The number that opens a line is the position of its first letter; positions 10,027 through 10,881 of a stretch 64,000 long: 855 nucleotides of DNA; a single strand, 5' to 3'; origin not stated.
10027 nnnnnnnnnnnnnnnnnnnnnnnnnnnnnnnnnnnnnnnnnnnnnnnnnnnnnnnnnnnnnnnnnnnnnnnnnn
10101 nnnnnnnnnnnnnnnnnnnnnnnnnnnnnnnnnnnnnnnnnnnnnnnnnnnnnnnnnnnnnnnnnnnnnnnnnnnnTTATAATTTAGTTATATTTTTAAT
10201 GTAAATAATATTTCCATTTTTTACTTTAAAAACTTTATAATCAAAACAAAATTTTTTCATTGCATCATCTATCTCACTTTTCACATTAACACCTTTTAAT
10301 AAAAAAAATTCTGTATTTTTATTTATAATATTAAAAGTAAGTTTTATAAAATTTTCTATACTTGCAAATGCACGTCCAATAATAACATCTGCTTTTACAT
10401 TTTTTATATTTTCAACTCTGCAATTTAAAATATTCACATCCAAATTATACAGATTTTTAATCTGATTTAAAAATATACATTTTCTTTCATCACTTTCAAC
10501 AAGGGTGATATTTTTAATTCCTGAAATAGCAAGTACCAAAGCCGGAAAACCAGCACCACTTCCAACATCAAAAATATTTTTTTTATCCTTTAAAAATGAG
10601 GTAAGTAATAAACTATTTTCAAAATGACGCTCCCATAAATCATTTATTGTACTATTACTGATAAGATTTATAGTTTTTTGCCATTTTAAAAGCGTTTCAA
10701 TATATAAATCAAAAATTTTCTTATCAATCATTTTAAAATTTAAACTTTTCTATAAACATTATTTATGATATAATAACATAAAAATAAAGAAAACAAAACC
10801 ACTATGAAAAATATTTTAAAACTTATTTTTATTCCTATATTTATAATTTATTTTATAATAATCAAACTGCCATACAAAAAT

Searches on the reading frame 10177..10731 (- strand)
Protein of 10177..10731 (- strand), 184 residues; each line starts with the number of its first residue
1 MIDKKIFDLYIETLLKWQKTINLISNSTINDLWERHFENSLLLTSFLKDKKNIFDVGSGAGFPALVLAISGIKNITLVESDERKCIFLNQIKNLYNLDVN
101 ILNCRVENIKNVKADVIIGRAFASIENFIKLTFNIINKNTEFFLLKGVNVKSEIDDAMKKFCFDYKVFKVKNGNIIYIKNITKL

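Call 9: search_protein_families(library=pfam, proteins=[window:10177-10731:-])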
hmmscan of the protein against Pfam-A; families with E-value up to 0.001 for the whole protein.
window:10177-10731:- (184 aa): 1 family
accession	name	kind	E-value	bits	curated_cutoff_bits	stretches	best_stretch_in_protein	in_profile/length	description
PF02527.21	GidB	-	4.8e-43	147.1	27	1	6-166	4-168/184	rRNA small subunit methyltransferase G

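Call 11: find_encoding_contigs(protein=window:10177-10731:-, flank=10000, max_places=10)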
Protein window:10177-10731:- (184 aa): no gene with exactly this product is on record in the collection.

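Call 13: find_homologous_proteins(query=window:10177-10731:-)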
Query window:10177-10731:- (184 aa): 152 proteins with E <= 0.001 among 315 candidates; the best 120 are listed.
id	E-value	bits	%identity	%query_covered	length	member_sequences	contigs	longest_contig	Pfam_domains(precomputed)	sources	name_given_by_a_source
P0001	1.4e-104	366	95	99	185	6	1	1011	PF02527.22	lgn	-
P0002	1.3e-86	307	78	93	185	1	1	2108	PF02527.22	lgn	-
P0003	8.2e-86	304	78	93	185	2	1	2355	PF02527.22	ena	-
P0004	9.2e-84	298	76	94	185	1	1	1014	PF02527.22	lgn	-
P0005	8.2e-83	295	77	98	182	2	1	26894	PF02527.22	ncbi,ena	-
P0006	1.4e-81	291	77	93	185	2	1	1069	PF02527.22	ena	-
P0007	4.0e-81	289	75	100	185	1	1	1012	PF02527.22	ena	-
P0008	6.0e-74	266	74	92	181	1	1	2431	PF02527.22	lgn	-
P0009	2.9e-64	234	63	99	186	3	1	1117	PF02527.22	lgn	-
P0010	6.0e-64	233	62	98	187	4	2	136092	PF02527.22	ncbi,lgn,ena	-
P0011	7.9e-64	233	63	97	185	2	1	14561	PF02527.22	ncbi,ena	-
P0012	1.8e-63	232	63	98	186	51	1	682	PF02527.22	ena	-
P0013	2.6e-62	228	62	98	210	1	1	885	PF02527.22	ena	-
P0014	3.7e-62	227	62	98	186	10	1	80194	PF02527.22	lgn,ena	-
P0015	1.1e-61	226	62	98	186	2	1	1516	PF02527.22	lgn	-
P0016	1.4e-61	226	60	98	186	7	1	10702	PF02527.22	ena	-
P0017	1.1e-60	223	60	98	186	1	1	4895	PF02527.22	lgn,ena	-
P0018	2.2e-60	222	64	97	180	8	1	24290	PF02527.22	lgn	-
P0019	1.6e-58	216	59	98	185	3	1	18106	PF02527.22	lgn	-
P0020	1.6e-58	216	62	99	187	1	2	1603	PF02527.22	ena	-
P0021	2.9e-58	215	59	98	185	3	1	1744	PF02527.22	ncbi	-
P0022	3.6e-58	214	59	98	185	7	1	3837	PF02527.22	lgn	-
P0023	4.4e-58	214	60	98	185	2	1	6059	PF02527.22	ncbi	-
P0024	1.2e-57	213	59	98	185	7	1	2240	PF02527.22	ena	-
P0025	1.5e-57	212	59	98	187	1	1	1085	PF02527.22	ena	-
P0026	7.9e-57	210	57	98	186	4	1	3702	PF02527.22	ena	-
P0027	9.6e-57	210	59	98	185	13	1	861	PF02527.22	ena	-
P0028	3.9e-55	205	60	99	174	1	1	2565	PF02527.22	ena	-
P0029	2.7e-44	169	54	94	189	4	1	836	PF13847.13,PF02527.22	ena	-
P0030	5.6e-39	152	48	99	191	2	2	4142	PF02527.22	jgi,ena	-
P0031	9.5e-39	151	48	99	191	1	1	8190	PF02527.22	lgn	-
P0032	2.2e-38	150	45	95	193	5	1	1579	PF02527.22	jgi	jgi:16S rRNA (guanine527-N7)-methyltransferase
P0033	4.0e-38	149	46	98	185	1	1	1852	PF02527.22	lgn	-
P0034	9.7e-38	148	43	97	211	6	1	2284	PF02527.22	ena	-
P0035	3.9e-37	146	44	100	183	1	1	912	PF02527.22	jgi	jgi:16S rRNA (guanine527-N7)-methyltransferase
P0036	6.7e-37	145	46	95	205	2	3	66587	PF02527.22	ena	-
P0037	3.6e-36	143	46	95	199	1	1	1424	PF02527.22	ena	-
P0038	7.3e-36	142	41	95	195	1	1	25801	PF02527.22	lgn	-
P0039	1.5e-35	141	43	95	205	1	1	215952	PF02527.22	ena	-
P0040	1.7e-35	141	41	95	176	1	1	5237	PF02527.22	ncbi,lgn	-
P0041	2.1e-35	140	45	95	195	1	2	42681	PF02527.22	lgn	-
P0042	9.7e-35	138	42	93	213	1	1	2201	PF02527.22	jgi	jgi:16S rRNA (guanine527-N7)-methyltransferase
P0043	2.9e-34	137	42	97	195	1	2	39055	PF02527.22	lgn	-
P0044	3.2e-34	137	44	92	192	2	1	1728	PF02527.22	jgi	-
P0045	1.2e-33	135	45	88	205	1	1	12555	PF00398.27,PF02527.22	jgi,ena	-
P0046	2.5e-33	134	44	92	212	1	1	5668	PF02527.22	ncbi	-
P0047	3.0e-33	133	43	97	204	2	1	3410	PF02527.22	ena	-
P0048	4.4e-33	133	44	95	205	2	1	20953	PF02527.22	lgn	-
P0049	2.3e-32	130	44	95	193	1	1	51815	PF02527.22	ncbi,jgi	jgi:16S rRNA (guanine527-N7)-methyltransferase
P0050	4.7e-32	129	41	96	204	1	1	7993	PF02527.22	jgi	-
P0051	1.1e-31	128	41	88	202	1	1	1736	PF02527.22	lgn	-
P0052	1.2e-31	128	44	86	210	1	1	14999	PF02527.22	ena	-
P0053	2.0e-31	127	38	95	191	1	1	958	PF02527.22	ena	-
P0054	6.4e-31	126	43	95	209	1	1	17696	PF05175.21,PF02527.22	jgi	jgi:16S rRNA (guanine527-N7)-methyltransferase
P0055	8.4e-31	125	41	96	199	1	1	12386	PF02527.22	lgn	-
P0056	9.9e-31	125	39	95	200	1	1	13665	PF02527.22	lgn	-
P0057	1.0e-30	125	41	98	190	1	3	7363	PF02527.22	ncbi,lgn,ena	-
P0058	2.8e-30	124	43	94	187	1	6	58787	PF02527.22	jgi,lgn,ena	-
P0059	3.1e-30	124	40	90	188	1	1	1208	PF02527.22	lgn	-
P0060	5.5e-30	123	43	83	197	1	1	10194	PF13847.13,PF02527.22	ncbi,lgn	-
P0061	5.5e-29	119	43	86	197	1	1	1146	PF02527.22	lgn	-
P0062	1.0e-28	119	36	99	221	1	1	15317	PF13847.13,PF02527.22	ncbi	-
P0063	1.2e-28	118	39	95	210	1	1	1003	PF02527.22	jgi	-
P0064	2.4e-28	117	42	95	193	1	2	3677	PF13847.13,PF02527.22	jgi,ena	-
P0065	2.7e-28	117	46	82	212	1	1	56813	PF02527.22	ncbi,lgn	-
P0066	3.0e-27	114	39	97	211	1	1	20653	PF13847.13,PF02527.22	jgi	-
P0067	1.7e-26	111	40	98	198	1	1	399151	PF02527.22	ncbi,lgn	-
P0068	4.5e-26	110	35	97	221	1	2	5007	PF02527.22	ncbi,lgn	-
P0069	4.5e-26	110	40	85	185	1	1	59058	PF02527.22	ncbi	-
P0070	7.8e-25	106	38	95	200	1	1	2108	PF05175.21,PF02527.22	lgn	-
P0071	2.1e-24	105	35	96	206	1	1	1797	PF02527.22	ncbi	-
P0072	6.0e-24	103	41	84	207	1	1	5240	PF02527.22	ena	-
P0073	8.9e-24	102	40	80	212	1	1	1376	PF02527.22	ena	-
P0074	9.8e-24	102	40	86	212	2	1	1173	PF02527.22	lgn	-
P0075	2.9e-23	101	34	97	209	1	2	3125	PF02527.22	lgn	-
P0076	4.0e-23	100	38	86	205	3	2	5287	PF02527.22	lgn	-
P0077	4.7e-23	100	39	93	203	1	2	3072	PF02527.22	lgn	-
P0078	8.3e-23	99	35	97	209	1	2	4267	PF02527.22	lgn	-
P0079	1.1e-22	99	34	86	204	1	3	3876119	PF02527.22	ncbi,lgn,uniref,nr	ncbi:Ribosomal RNA small subunit methyltransferase G [Roseivivax sp. THAF40]|uniref:16S rRNA (guanin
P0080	1.6e-22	98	40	79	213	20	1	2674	PF02527.22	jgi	-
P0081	2.0e-22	98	36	89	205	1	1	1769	PF02527.22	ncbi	-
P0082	2.1e-22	98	32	95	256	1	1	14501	PF02527.22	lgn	-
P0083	2.5e-22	98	35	97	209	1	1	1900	PF02527.22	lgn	-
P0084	4.4e-22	97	30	97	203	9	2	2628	PF02527.22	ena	-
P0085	7.3e-22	96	36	85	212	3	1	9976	PF02527.22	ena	-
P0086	1.1e-21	96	34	93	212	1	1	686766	PF02527.22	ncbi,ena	-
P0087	2.3e-21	95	37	95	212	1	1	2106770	PF02527.22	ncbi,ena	-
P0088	4.9e-21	94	35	97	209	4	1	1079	PF02527.22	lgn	-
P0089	7.5e-21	93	34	97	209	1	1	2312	PF02527.22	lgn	-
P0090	7.7e-21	93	34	97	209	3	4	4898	PF02527.22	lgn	-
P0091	1.2e-20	92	43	63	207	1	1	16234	PF02527.22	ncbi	-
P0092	1.6e-20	92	33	98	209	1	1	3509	PF02527.22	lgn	-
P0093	4.0e-20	91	34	96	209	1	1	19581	PF02527.22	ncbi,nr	ncbi:16S rRNA methyltransferase [Marinosulfonomonas sp. PRT-SC04]|nr:16S rRNA methyltransferase [Mar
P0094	4.5e-20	90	34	92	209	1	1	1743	PF02527.22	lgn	-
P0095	8.8e-19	86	37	83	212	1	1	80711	PF13847.13,PF02527.22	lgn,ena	-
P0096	2.3e-18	85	33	85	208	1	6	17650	PF02527.22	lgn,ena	-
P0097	7.4e-18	83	32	94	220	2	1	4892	PF02527.22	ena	-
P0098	1.5e-17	82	33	91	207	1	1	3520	PF02527.22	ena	-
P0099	2.9e-17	81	31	96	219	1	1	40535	PF02527.22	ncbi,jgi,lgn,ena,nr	ncbi:MAG: 16S rRNA (guanine(527)-N(7))-methyltransferase RsmG [Rhodospirillales bacterium]|nr:16S rR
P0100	3.7e-17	81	33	91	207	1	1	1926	PF02527.22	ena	-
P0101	7.9e-17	80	33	91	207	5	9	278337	PF02527.22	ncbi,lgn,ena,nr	ncbi:MAG: 16S rRNA (guanine(527)-N(7))-methyltransferase RsmG [Rhizobiaceae bacterium]|nr:16S rRNA (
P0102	1.1e-16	79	32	92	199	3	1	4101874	PF02527.22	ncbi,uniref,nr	ncbi:16S rRNA (guanine(527)-N(7))-methyltransferase RsmG [Roseovarius arcticus]|uniref:16S rRNA (gua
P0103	3.0e-16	78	33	91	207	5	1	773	PF02527.22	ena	-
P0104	3.3e-15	75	37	83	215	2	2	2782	PF13847.13,PF02527.22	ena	-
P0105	5.2e-15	74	35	83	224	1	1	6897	PF02527.22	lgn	-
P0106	1.1e-14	73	29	99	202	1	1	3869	PF02527.22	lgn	-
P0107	2.1e-14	72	28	97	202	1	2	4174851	PF02527.22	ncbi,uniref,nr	ncbi:16S rRNA (guanine(527)-N(7))-methyltransferase RsmG [Sulfitobacter aestuariivivens]|uniref:Ribo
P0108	2.7e-14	72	33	81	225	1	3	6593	PF02527.22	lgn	-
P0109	3.9e-14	71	38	84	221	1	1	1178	PF13847.13,PF02527.22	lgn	-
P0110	8.6e-14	70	35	84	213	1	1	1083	PF02527.22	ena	-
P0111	8.7e-14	70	36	84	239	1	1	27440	PF13847.13,PF02527.22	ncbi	-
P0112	6.6e-13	67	31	94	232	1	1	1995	PF13847.13,PF02527.22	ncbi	-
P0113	1.4e-12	66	32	96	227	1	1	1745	PF02527.22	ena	-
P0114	1.7e-12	66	29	85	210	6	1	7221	PF02527.22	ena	-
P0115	2.0e-12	66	33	85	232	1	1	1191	PF13847.13,PF02527.22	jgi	jgi:16S rRNA (guanine527-N7)-methyltransferase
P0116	2.4e-12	65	32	83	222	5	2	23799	PF13847.13,PF02527.22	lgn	-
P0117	3.9e-12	65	34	79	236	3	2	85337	PF02527.22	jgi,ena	-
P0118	4.1e-12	65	35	83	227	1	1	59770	PF02527.22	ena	-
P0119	8.0e-12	64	33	85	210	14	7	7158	PF02527.22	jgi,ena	-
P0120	9.9e-12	63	46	43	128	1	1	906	PF02527.22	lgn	-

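Call 15: find_encoding_contigs(protein=P0005, flank=10000, max_places=3)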
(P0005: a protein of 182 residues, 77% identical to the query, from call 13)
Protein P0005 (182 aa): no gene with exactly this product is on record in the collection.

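Call 16: find_encoding_contigs(protein=P0010, flank=10000, max_places=3)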
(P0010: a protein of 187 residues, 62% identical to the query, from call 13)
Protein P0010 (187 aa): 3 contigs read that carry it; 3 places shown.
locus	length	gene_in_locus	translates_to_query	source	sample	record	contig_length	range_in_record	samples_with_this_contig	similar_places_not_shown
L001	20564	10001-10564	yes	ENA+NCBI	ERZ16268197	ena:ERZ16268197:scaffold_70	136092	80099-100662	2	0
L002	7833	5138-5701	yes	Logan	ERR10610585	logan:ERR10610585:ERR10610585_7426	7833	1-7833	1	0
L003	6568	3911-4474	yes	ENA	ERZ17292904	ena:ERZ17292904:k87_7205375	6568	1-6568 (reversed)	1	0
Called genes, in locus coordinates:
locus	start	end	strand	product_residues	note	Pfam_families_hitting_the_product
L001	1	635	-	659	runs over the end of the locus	PF14393:DUF4422, PF01501:Glyco_transf_8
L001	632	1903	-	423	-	PF01593:Amino_oxidase, PF07992:Pyr_redox_2 (faint), PF13450:NAD_binding_8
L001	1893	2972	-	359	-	PF01370:Epimerase, PF02719:Polysacc_synt_2, PF04321:RmlD_sub_bind, PF16363:GDP_Man_Dehyd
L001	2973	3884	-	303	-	PF01370:Epimerase, PF16363:GDP_Man_Dehyd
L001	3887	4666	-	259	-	PF00483:NTP_transferase, PF12804:NTP_transf_3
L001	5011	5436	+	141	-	PF00293:NUDIX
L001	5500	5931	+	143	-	-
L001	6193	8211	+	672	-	PF00580:UvrD-helicase, PF13245:AAA_19, PF13604:AAA_30 (faint), PF13361:UvrD_C, PF13538:UvrD_C_2 (faint)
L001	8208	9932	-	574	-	PF00515:TPR_1 (faint), PF07719:TPR_2 (faint), PF13428:TPR_14 (faint), PF23914:TPR_CcmH_CycH (faint), PF12895:ANAPC3 (faint), PF13181:TPR_8 (faint), PF13431:TPR_17 (faint), PF13414:TPR_11 (weak), +5 more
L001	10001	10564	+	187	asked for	PF02527:GidB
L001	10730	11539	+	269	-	PF00142:Fer4_NifH, PF02374:ArsA_ATPase, PF06564:CBP_BcsQ, PF09140:MipZ, PF10609:ParA, PF13614:AAA_31, PF01656:CbiA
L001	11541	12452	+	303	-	PF02195:ParB_N, PF17762:HTH_ParB, PF23552:ParB_C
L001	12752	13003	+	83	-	-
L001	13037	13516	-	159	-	PF00011:HSP20, PF17886:ArsA_HSP20 (faint)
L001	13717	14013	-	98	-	PF09538:FYDLN_acid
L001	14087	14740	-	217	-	-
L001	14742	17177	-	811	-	PF27097:VirB4_TrbE_N (faint), PF03135:CagE_TrbE_VirB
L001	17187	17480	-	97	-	-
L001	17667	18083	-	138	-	PF05443:ROS_MUCR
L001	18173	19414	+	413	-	PF03279:Lip_A_acyltrans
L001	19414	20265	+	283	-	PF03331:LpxC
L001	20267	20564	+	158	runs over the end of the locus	PF02075:RuvC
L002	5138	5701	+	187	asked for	PF02527:GidB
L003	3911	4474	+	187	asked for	PF02527:GidB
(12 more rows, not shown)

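Call 17: find_encoding_contigs(protein=P0014, flank=10000, max_places=3)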
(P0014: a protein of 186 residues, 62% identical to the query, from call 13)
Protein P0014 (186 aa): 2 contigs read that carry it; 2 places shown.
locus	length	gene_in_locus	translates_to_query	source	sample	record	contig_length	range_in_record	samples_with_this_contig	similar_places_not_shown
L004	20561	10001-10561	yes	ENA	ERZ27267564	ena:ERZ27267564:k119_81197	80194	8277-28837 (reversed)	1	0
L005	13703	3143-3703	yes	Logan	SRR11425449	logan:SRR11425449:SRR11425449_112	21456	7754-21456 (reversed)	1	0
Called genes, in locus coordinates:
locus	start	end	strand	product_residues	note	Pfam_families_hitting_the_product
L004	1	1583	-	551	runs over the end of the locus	PF03572:Peptidase_S41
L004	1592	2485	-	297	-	PF07549:Sec_GG, PF02355:SecD_SecF_C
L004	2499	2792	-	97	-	PF02686:GatC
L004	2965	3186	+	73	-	PF04070:DUF378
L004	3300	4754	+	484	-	PF13231:PMT_2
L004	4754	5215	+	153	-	PF04138:GtrA_DPMS_TM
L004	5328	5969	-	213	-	PF13673:Acetyltransf_10, PF13302:Acetyltransf_3, PF13420:Acetyltransf_4, PF00583:Acetyltransf_1, PF13508:Acetyltransf_7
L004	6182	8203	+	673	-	PF00580:UvrD-helicase, PF13245:AAA_19, PF13604:AAA_30 (faint), PF01443:Viral_helicase1 (faint), PF13361:UvrD_C, PF13538:UvrD_C_2 (faint)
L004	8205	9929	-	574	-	PF09976:TPR_21 (faint), PF13429:TPR_15 (faint), PF13431:TPR_17 (faint), PF13428:TPR_14 (faint), PF23914:TPR_CcmH_CycH (faint), PF25064:ARM_TT21_5th (faint), PF00515:TPR_1 (faint), PF07719:TPR_2 (faint), +6 more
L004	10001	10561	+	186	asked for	PF02527:GidB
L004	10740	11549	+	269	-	PF00142:Fer4_NifH, PF02374:ArsA_ATPase, PF06564:CBP_BcsQ, PF09140:MipZ, PF10609:ParA, PF13614:AAA_31, PF01656:CbiA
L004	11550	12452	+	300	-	PF02195:ParB_N, PF17762:HTH_ParB, PF23552:ParB_C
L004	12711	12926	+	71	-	PF07866:DUF1653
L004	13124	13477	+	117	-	-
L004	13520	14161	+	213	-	PF00132:Hexapep, PF14602:Hexapep_2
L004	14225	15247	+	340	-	PF12740:PETase, PF01738:DLH (weak), PF00326:Peptidase_S9 (faint)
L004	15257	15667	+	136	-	PF04126:Cyclophil_like (weak), PF18050:Cyclophil_like2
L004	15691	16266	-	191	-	PF00011:HSP20, PF17886:ArsA_HSP20 (weak)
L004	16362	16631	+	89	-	-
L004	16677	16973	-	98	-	PF09538:FYDLN_acid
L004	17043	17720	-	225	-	-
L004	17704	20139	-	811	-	PF27097:VirB4_TrbE_N (weak), PF03135:CagE_TrbE_VirB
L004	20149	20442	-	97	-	-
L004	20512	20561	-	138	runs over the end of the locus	PF05443:ROS_MUCR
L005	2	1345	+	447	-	?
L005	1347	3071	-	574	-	PF09976:TPR_21 (faint), PF13429:TPR_15 (faint), PF13431:TPR_17 (faint), PF13428:TPR_14 (faint), PF23914:TPR_CcmH_CycH (faint), PF25064:ARM_TT21_5th (faint), PF00515:TPR_1 (faint), PF07719:TPR_2 (faint), +6 more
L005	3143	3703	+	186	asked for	PF02527:GidB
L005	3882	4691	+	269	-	PF00142:Fer4_NifH, PF02374:ArsA_ATPase, PF06564:CBP_BcsQ, PF09140:MipZ, PF10609:ParA, PF13614:AAA_31, PF01656:CbiA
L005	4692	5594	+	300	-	PF02195:ParB_N, PF17762:HTH_ParB, PF23552:ParB_C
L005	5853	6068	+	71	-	PF07866:DUF1653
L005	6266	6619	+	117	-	-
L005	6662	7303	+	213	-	PF00132:Hexapep, PF14602:Hexapep_2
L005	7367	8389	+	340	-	PF12740:PETase, PF01738:DLH (weak), PF00326:Peptidase_S9 (faint)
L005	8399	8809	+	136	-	PF04126:Cyclophil_like (weak), PF18050:Cyclophil_like2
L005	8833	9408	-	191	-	PF00011:HSP20, PF17886:ArsA_HSP20 (weak)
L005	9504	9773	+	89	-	-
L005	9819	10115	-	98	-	PF09538:FYDLN_acid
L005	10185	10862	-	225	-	-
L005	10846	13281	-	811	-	PF27097:VirB4_TrbE_N (weak), PF03135:CagE_TrbE_VirB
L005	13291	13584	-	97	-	-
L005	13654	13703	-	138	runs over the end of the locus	PF05443:ROS_MUCR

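Call 23: find_related_loci(query=window:10177-10731:-, collection=genome_contigs, flank=10000)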
Query window:10177-10731:- (184 aa) in genome_contigs; peptide patterns used: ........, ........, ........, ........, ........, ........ (x = any residue, [..] = any of these).
154 stretches matched a pattern; 1 encode a relative of the query (tblastn E <= 1e-3); 1 distinct loci.
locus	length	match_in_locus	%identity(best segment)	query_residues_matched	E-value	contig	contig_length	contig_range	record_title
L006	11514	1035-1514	34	7-161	3e-28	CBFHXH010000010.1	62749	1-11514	MAG: uncultured Pikeienuella sp. isolate Co_bin_305_indper genome assembly, contig: Co_bin_305_indper_c10, whole genome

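Call 24: find_encoding_contigs(protein=P0003, flank=10000, max_places=3)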
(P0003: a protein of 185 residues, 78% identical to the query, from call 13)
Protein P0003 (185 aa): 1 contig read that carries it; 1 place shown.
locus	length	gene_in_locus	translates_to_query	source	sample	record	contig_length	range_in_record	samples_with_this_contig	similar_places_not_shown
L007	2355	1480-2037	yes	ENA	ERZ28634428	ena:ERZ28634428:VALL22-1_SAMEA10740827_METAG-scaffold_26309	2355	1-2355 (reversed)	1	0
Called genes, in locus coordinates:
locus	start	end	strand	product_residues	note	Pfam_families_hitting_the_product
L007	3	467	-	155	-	?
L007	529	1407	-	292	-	-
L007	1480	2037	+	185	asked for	PF02527:GidB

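Call 25: find_encoding_contigs(protein=P0008, flank=10000, max_places=3)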
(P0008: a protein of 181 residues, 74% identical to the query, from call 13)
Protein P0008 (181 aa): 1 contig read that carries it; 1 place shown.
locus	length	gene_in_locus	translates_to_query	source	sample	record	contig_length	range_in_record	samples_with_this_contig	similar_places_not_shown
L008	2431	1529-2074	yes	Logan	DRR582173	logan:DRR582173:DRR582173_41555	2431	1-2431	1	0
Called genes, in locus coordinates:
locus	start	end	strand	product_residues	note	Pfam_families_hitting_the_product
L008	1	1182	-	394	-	?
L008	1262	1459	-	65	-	-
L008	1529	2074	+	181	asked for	PF02527:GidB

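Call 26: find_encoding_contigs(protein=P0002, flank=10000, max_places=3)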
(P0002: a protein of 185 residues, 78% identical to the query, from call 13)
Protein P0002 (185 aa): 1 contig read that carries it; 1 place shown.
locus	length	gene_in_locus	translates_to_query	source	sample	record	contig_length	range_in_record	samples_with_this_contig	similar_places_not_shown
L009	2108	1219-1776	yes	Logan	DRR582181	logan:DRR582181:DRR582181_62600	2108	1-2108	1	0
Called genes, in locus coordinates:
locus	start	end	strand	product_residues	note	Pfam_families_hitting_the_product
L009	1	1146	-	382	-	?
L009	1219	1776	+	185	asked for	PF02527:GidB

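Call 36: find_encoding_contigs(protein=P0018, flank=10000, max_places=2)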
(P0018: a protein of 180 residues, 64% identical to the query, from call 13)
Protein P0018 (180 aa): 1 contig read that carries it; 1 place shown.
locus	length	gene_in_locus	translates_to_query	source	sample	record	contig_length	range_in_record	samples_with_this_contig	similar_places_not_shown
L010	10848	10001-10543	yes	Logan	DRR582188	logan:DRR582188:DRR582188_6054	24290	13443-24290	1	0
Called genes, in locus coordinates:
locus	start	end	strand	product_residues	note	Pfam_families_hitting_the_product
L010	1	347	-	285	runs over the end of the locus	PF00590:TP_methylase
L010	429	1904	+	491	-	PF13458:Peripla_BP_6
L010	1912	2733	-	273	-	PF01148:CTP_transf_1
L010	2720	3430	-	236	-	PF01255:Prenyltransf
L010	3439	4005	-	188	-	PF01765:RRF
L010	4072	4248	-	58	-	-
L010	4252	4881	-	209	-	PF04280:Tim44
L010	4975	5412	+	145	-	PF02556:SecB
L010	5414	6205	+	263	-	PF01553:Acyltransferase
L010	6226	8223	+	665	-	PF00580:UvrD-helicase, PF13245:AAA_19, PF13604:AAA_30 (faint), PF01443:Viral_helicase1 (faint), PF13361:UvrD_C, PF13538:UvrD_C_2 (faint)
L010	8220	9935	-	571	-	PF13429:TPR_15 (faint), PF00515:TPR_1 (faint), PF07719:TPR_2 (faint), PF13424:TPR_12 (faint), PF13428:TPR_14 (faint), PF14559:TPR_19 (faint), PF13414:TPR_11 (weak)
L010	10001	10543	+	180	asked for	PF02527:GidB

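Call 38: find_encoding_contigs(protein=P0011, flank=10000, max_places=2)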
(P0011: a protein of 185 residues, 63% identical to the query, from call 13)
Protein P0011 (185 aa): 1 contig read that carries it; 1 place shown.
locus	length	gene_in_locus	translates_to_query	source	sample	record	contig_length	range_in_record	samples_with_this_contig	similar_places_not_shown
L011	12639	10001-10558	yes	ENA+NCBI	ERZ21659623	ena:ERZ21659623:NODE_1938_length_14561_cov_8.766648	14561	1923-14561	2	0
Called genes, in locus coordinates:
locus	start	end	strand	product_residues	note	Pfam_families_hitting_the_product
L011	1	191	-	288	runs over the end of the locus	PF00590:TP_methylase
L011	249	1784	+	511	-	PF13458:Peripla_BP_6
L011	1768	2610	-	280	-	PF01148:CTP_transf_1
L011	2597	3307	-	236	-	PF01255:Prenyltransf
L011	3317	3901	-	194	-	PF01765:RRF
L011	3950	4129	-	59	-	-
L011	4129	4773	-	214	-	PF04280:Tim44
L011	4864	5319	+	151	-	PF02556:SecB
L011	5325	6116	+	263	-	PF01553:Acyltransferase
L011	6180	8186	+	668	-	PF00580:UvrD-helicase, PF13245:AAA_19, PF13604:AAA_30 (faint), PF01443:Viral_helicase1 (faint), PF13361:UvrD_C, PF13538:UvrD_C_2 (faint)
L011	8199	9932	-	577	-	PF13429:TPR_15 (faint), PF12895:ANAPC3 (faint), PF13428:TPR_14 (faint), PF07719:TPR_2 (faint), PF13431:TPR_17 (faint), PF13424:TPR_12 (faint), PF14559:TPR_19 (faint), PF23914:TPR_CcmH_CycH (faint)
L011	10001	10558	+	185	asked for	PF02527:GidB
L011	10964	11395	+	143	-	-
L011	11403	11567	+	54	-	-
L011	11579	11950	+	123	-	-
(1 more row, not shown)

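Call 46: list_cluster_members(proteins=[P0005, P0010, P0011, P0021, P0023, P0040, P0046])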
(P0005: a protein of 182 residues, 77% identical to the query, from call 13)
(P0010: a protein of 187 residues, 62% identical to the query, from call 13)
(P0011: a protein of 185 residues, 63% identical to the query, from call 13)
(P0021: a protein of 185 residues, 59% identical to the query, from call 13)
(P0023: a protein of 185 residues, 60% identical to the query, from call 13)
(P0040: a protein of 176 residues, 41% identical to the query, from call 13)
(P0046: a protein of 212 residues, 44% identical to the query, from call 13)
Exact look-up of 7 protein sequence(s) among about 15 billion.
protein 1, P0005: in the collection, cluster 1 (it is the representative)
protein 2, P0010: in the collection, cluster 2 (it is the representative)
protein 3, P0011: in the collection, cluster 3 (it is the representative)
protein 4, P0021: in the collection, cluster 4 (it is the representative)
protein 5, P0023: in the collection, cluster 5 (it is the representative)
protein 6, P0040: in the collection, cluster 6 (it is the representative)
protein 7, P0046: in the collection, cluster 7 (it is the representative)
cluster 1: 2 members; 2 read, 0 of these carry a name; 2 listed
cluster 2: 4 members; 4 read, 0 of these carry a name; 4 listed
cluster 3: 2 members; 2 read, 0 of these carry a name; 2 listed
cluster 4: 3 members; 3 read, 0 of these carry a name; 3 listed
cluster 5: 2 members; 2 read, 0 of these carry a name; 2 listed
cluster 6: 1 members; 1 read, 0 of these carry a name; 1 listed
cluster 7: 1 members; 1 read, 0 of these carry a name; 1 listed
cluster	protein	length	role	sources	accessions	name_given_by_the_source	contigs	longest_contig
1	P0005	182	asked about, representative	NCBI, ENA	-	-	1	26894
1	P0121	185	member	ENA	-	-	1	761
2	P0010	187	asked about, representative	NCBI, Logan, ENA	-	-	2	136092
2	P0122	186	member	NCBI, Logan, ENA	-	-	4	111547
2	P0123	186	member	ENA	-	-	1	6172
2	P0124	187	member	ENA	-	-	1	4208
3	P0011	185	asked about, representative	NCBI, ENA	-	-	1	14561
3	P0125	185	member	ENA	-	-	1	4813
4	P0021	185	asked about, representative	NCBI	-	-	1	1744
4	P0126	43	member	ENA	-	-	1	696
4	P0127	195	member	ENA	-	-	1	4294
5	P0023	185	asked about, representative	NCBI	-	-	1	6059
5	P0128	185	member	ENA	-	-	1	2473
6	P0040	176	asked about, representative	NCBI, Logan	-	-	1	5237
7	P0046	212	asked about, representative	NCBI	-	-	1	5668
